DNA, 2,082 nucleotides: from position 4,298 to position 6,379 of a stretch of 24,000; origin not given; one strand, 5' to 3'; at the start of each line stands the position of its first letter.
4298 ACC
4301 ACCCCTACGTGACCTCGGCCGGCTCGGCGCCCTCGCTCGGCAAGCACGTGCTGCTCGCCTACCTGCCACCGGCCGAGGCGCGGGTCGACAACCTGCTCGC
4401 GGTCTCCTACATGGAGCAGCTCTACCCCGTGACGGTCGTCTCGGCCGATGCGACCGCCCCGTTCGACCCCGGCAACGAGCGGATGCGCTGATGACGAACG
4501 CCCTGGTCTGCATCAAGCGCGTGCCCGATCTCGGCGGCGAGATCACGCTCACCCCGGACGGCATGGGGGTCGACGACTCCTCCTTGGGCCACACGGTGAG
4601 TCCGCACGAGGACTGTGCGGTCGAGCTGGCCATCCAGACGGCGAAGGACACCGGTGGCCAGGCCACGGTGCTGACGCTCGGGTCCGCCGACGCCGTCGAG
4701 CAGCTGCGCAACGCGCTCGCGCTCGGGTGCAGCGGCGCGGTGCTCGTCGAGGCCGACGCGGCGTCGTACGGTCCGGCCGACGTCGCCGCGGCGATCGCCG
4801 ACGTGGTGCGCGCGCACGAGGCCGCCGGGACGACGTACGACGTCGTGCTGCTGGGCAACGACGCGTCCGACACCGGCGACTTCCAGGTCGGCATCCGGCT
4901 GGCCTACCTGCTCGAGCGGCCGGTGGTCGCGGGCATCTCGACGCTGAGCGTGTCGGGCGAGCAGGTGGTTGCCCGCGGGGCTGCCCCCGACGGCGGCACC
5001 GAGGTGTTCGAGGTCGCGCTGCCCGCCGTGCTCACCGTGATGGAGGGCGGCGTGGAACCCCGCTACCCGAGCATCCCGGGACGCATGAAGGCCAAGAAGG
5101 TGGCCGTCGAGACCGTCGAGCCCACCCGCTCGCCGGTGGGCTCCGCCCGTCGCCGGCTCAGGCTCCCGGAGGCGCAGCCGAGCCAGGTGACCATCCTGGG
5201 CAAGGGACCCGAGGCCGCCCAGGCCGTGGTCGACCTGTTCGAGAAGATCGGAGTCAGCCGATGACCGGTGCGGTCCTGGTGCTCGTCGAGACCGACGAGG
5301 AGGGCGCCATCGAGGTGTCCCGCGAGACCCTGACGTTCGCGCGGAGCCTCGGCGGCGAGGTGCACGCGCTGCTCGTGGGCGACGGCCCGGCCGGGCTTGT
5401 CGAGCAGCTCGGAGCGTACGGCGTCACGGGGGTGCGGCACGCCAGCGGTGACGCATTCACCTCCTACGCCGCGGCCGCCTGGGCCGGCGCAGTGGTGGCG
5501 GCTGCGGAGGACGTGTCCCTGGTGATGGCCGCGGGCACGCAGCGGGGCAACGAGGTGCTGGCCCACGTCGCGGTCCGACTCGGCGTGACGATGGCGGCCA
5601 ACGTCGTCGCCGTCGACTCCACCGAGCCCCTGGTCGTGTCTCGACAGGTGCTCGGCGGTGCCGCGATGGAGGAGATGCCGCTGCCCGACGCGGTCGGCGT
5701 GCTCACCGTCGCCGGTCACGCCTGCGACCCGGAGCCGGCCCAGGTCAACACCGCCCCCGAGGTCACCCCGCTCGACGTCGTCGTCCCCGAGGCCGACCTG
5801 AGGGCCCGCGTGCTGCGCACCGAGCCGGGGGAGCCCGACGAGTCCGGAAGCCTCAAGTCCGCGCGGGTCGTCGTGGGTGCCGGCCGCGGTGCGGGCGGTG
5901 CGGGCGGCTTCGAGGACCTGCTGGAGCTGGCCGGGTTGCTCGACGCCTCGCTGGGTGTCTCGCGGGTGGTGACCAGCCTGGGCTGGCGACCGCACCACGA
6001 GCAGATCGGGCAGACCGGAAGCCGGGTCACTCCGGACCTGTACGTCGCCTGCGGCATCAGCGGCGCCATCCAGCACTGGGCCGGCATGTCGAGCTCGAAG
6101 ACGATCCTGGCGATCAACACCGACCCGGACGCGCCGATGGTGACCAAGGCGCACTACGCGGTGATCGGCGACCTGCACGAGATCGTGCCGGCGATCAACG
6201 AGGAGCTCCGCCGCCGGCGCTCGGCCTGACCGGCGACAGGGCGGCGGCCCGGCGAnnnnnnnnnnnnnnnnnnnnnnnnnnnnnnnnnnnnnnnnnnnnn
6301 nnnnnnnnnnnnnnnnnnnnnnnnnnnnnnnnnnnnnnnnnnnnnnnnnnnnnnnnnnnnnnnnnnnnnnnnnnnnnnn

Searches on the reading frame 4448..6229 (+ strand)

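Call 55: search_protein_families(library=pfam, proteins=[window:4448-6229:+], max_evalue=0.001)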
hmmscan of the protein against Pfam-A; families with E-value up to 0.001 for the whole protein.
window:4448-6229:+ (593 aa): 2 families
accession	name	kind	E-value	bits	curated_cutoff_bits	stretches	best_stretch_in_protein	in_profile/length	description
PF00766.25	ETF_alpha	-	3.4e-28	97.9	27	1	469-548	2-81/81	Electron transfer flavoprotein FAD-binding domain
PF01012.27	ETF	-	3.2e-25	89.4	26.7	1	276-441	1-175/181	Electron transfer flavoprotein domain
